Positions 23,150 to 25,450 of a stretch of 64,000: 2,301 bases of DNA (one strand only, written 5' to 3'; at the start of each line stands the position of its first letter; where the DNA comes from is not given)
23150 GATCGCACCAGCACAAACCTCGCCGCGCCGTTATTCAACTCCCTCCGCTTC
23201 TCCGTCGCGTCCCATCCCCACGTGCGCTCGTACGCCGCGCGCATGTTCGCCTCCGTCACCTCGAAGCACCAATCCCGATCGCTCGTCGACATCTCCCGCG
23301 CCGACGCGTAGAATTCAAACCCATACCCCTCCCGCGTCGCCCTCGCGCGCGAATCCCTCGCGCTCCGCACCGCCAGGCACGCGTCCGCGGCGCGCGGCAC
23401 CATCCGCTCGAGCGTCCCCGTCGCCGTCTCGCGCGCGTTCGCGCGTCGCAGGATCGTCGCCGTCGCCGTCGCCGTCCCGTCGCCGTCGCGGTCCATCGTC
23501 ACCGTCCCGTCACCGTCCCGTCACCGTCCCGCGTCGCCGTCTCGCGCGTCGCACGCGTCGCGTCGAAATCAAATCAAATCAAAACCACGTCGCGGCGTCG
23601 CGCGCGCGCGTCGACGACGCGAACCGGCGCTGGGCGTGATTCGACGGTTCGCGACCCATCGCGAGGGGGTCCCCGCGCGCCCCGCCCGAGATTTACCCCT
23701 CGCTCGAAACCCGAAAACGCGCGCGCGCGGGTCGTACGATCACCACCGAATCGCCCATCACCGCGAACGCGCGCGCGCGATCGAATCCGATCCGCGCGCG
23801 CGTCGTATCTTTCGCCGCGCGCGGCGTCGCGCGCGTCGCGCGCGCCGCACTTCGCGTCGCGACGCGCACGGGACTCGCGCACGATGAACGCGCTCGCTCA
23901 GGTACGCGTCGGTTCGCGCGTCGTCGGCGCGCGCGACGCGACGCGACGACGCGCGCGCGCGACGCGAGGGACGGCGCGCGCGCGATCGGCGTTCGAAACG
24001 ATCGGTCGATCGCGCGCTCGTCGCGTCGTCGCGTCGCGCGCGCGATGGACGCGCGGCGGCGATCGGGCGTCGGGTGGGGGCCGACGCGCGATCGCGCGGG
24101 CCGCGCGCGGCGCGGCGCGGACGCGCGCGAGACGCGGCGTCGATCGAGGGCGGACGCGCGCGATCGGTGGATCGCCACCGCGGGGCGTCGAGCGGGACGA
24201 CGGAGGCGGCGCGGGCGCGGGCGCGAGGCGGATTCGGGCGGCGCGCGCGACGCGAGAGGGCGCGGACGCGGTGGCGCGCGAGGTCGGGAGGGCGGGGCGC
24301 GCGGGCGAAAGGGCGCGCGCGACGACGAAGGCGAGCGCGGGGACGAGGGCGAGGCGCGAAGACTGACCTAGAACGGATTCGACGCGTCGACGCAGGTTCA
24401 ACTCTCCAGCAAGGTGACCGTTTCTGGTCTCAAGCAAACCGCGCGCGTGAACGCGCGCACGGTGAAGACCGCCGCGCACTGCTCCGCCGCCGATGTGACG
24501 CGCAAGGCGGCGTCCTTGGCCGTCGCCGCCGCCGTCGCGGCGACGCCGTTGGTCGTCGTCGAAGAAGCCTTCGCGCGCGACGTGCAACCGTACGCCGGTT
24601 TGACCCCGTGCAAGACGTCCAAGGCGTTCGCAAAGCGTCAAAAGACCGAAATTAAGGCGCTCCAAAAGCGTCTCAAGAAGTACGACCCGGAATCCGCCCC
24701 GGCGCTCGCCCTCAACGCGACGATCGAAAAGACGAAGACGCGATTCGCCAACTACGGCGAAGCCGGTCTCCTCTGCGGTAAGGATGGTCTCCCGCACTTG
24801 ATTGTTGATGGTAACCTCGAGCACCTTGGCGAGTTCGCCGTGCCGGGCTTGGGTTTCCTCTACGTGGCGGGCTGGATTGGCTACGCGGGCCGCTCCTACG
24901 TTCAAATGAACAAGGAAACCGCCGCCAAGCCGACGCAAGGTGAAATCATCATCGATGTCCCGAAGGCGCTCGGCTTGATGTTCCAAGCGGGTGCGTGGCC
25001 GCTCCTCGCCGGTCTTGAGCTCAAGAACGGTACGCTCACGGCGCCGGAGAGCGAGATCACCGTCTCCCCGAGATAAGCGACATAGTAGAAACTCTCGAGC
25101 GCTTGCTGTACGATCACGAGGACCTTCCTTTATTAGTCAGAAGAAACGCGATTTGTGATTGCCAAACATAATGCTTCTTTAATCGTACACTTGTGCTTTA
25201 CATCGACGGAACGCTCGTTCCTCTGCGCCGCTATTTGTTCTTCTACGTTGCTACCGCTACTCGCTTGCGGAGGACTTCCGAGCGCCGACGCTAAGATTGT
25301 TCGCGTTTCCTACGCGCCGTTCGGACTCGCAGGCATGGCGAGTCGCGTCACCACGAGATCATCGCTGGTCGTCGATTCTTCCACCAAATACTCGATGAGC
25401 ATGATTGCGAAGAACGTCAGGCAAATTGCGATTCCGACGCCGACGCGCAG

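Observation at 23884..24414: psaF lacks an in-frame ATG; a 6-codon upstream micro-exon within a hyper-CpG region is the likely start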

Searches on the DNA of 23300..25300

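Call 47: search_rna_families(source=window, start=23300, end=25300, threshold=evalue, max_evalue=1)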
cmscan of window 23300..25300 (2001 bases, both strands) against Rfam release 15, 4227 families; matches with E-value up to 1: 4.
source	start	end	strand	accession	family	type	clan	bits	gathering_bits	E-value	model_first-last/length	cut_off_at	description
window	23955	24041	-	RF03296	MIR8788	Gene; miRNA;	-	24.6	124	0.26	1-138/138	no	MIR8788 microRNA precursor family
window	24007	24048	-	RF03934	mir-m107-1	Gene; miRNA;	-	21.1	83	0.92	1-65/65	no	mir-m107-1 microRNA precursor family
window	24007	24048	+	RF03934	mir-m107-1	Gene; miRNA;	-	21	83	0.95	1-65/65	no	mir-m107-1 microRNA precursor family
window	23962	24034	+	RF02691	BTH_s19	Gene; sRNA;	-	15.8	153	0.36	103-186/224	no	Burkholderia sRNA 19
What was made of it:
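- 23902..24395 (+): Phase-0 GT-AG spliceosomal intron, 494 nt. GC 0.80, CpG o/e 1.93, G-skewed, made of degenerate CG-rich short tandem repeats. No Rfam family match (call 47).
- Tried and rejected: Only sub-threshold noise, so there is no snoRNA or other known RNA in the intron (call 47).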

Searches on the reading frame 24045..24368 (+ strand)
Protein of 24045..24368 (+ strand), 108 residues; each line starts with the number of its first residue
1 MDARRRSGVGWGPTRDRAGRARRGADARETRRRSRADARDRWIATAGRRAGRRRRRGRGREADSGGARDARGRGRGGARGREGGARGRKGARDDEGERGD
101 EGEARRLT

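Call 28: search_protein_families(library=pfam, proteins=[window:24045-24368:+], max_evalue=0.01)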
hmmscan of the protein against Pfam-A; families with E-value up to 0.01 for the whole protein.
seq(108 aa): 0 families
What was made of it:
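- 24045..24371 (+): Spurious intronic ORF (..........., 108 aa); not a gene. No Pfam hit (call 28).
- The ORF has no family match (call 28).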
